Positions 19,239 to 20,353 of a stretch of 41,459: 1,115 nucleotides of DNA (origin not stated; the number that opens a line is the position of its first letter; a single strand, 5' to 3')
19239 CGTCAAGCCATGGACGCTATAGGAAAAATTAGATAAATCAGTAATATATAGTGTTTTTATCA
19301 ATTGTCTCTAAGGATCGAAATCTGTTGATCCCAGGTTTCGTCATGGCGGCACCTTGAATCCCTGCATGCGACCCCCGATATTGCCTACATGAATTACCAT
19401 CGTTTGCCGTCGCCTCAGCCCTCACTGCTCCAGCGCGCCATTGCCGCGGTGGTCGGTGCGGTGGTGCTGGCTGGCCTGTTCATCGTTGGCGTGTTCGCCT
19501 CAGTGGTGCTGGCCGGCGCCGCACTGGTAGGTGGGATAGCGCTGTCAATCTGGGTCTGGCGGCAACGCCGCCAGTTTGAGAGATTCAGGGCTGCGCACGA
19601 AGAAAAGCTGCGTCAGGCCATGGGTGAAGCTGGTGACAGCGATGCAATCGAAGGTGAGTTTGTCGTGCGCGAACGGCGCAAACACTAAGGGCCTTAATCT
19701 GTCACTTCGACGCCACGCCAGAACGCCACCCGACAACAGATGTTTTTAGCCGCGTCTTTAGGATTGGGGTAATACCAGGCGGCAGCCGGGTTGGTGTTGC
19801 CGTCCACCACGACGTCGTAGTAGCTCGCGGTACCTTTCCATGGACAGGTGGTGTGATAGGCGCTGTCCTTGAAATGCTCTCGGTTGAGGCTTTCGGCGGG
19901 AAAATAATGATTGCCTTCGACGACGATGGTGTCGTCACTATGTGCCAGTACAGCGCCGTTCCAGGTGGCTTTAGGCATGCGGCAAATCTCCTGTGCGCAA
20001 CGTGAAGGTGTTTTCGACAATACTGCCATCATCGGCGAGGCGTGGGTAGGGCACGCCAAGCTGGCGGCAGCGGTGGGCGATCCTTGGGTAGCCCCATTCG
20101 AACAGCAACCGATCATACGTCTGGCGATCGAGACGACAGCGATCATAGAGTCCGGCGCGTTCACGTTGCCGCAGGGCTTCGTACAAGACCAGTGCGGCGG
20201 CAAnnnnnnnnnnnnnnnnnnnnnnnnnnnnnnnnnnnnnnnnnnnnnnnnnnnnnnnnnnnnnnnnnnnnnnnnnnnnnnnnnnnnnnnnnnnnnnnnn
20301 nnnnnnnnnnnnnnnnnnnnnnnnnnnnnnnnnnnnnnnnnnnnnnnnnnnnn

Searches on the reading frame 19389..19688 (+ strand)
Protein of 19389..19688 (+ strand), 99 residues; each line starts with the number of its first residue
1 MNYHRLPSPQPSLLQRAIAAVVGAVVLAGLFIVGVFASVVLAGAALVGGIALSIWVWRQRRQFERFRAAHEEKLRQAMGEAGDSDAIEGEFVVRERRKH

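Call 3: search_protein_families(library=pfam, proteins=[window:19389-19688:+], max_evalue=0.01)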
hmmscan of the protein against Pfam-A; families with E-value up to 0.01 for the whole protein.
window:19389-19688:+ (99 aa): 1 family
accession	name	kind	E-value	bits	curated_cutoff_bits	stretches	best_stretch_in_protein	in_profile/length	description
PF19744.4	DUF6232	-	0.0063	17.4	27.4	1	15-63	33-84/117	Family of unknown function (DUF6232)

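Call 4: search_protein_families(library=ncbifam, proteins=[window:19389-19688:+], max_evalue=0.01)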
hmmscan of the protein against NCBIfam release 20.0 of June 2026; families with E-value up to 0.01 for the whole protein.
window:19389-19688:+ (99 aa): 0 families

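Call 69: search_protein_families(library=padloc, proteins=[window:19389-19688:+], max_evalue=0.01)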
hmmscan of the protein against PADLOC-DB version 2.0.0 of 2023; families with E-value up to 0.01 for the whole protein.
window:19389-19688:+ (99 aa): 0 families

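Call 70: search_protein_families(library=phrogs, proteins=[window:19389-19688:+], max_evalue=0.001)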
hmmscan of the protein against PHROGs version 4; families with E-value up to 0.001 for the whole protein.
window:19389-19688:+ (99 aa): 0 families

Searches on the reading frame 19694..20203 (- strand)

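Call 23: search_protein_families(library=pfam, proteins=[window:19694-20203:-], max_evalue=0.00001)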
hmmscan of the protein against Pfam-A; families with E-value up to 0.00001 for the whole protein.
window:19694-20203:- (169 aa): 1 family
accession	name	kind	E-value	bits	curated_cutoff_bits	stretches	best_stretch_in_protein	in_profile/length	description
PF04248.19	NTP_transf_9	-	1.6e-29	102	22.1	1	78-163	2-92/93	Domain of unknown function (DUF427)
